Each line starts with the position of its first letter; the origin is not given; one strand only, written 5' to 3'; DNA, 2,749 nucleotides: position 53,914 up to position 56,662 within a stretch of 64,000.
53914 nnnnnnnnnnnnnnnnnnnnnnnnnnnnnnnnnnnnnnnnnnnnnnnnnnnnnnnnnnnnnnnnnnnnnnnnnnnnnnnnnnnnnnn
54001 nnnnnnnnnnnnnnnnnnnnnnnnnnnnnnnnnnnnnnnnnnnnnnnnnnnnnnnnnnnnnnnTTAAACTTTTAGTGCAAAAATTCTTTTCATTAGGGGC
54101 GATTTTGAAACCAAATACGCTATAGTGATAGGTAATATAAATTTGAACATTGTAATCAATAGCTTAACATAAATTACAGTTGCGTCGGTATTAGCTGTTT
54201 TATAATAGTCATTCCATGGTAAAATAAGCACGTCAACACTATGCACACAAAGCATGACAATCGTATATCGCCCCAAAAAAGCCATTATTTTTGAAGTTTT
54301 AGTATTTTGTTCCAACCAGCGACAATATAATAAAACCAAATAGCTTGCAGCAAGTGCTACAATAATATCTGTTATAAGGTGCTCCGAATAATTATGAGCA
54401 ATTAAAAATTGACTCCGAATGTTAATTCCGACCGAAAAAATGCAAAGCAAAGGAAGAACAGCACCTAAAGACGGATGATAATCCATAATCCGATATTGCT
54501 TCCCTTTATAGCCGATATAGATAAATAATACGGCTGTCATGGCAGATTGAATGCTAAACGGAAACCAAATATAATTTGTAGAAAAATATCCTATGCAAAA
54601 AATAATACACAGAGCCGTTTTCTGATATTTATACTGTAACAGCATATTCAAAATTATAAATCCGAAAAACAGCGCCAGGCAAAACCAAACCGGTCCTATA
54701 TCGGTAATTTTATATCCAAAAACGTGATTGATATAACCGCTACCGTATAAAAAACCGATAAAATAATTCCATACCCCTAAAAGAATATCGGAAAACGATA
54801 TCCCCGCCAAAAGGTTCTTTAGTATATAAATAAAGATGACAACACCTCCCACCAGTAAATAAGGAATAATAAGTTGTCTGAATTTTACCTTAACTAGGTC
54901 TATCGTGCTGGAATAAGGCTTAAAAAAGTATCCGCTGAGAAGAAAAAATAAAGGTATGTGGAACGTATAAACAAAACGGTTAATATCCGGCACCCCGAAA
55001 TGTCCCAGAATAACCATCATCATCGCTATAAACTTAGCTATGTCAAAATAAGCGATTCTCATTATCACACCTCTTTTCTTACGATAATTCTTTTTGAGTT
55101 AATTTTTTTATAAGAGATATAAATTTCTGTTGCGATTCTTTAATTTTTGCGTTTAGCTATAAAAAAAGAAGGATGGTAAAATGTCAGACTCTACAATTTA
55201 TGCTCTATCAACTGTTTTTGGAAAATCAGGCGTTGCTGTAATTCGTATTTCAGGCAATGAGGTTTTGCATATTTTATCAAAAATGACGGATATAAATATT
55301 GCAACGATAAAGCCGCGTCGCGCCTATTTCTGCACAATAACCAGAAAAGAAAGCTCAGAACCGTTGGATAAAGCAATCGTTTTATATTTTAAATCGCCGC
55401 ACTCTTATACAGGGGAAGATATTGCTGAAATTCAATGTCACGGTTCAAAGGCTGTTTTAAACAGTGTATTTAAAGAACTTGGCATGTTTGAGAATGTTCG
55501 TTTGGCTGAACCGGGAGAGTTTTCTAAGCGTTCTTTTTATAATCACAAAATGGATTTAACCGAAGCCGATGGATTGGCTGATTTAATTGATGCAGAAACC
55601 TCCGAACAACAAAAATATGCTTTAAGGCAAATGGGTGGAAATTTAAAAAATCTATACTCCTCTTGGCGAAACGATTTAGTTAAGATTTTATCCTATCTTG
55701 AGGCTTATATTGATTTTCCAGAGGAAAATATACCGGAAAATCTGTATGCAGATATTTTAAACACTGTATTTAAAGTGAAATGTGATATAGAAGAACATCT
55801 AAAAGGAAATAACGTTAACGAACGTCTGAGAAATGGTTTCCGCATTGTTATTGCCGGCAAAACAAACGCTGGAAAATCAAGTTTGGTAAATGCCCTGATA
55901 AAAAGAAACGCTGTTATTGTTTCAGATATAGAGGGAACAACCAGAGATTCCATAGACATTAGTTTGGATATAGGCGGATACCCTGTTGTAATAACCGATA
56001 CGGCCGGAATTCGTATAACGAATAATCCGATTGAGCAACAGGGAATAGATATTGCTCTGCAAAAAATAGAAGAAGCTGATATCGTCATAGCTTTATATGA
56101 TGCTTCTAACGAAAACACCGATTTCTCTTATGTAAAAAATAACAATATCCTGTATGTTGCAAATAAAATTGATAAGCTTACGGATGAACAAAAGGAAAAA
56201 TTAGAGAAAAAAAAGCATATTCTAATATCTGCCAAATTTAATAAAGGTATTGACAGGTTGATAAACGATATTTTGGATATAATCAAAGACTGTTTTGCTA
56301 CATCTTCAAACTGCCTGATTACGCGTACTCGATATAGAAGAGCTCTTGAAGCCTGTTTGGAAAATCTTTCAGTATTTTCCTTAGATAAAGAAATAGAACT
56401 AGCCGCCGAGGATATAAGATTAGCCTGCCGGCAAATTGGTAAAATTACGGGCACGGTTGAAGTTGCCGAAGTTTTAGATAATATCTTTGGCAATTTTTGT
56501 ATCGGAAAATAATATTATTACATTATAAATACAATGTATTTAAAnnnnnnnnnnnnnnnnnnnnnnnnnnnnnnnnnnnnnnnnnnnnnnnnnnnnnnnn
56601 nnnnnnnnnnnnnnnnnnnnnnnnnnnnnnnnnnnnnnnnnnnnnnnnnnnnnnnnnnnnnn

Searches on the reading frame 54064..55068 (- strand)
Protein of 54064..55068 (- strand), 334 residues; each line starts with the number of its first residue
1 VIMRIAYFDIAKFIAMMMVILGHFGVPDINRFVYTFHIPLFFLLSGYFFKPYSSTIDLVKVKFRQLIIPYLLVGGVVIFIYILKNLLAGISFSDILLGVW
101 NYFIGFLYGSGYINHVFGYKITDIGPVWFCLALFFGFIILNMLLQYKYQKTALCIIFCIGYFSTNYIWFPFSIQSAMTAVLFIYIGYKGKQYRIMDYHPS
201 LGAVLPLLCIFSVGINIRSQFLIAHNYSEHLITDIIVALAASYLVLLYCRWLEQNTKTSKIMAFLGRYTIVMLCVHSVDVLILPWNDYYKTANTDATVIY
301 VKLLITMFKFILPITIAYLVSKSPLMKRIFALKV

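Call 83: search_protein_families(library=pfam, proteins=[window:54064-55068:-], max_evalue=0.001)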
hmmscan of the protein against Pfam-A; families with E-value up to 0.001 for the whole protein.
window:54064-55068:- (334 aa): 1 family
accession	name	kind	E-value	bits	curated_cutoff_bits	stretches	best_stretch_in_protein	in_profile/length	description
PF01757.29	Acyl_transf_3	-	2.9e-21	76.3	31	1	5-319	1-323/326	Acyltransferase domain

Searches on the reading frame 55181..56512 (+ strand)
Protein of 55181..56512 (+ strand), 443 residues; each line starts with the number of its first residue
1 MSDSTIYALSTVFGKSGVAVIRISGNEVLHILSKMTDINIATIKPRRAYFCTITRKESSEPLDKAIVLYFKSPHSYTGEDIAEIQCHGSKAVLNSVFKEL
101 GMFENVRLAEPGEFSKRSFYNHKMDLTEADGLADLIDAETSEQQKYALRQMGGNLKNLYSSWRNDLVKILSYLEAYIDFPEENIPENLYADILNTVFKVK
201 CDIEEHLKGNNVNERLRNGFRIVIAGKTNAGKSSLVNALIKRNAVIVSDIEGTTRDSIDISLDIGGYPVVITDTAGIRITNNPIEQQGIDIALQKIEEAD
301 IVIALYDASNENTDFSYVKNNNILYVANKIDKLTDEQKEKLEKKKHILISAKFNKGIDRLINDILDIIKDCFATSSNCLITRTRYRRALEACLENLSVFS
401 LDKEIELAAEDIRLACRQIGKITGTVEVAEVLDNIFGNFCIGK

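Call 83: search_protein_families(library=pfam, proteins=[window:55181-56512:+], max_evalue=0.001)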
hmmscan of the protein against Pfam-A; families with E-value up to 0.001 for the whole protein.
window:55181-56512:+ (443 aa): 7 families
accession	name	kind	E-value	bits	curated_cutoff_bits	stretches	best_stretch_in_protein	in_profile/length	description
PF12631.12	MnmE_helical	-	1.8e-47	162.6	40.1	1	126-440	1-211/211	MnmE helical domain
PF10396.14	TrmE_N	-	8.9e-38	129.5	29.8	1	5-123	1-117/117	GTP-binding protein TrmE N-terminus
PF01926.29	MMR_HSR1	-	2e-22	79.9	21.9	1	221-328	1-112/113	50S ribosome-binding GTPase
PF00350.29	Dynamin_N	-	6.8e-07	29.9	27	1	222-262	1-40/168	Dynamin family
PF02421.24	FeoB_N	-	7.8e-07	29.2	27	1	221-316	2-96/156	Ferrous iron transport protein B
PF16897.10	MMR_HSR1_Xtn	-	3e-06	27.6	35.2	1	295-366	28-102/106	C-terminal region of MMR_HSR1 domain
PF03193.22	RsgA_GTPase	-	3.6e-05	24.1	30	1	200-278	88-169/174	RsgA GTPase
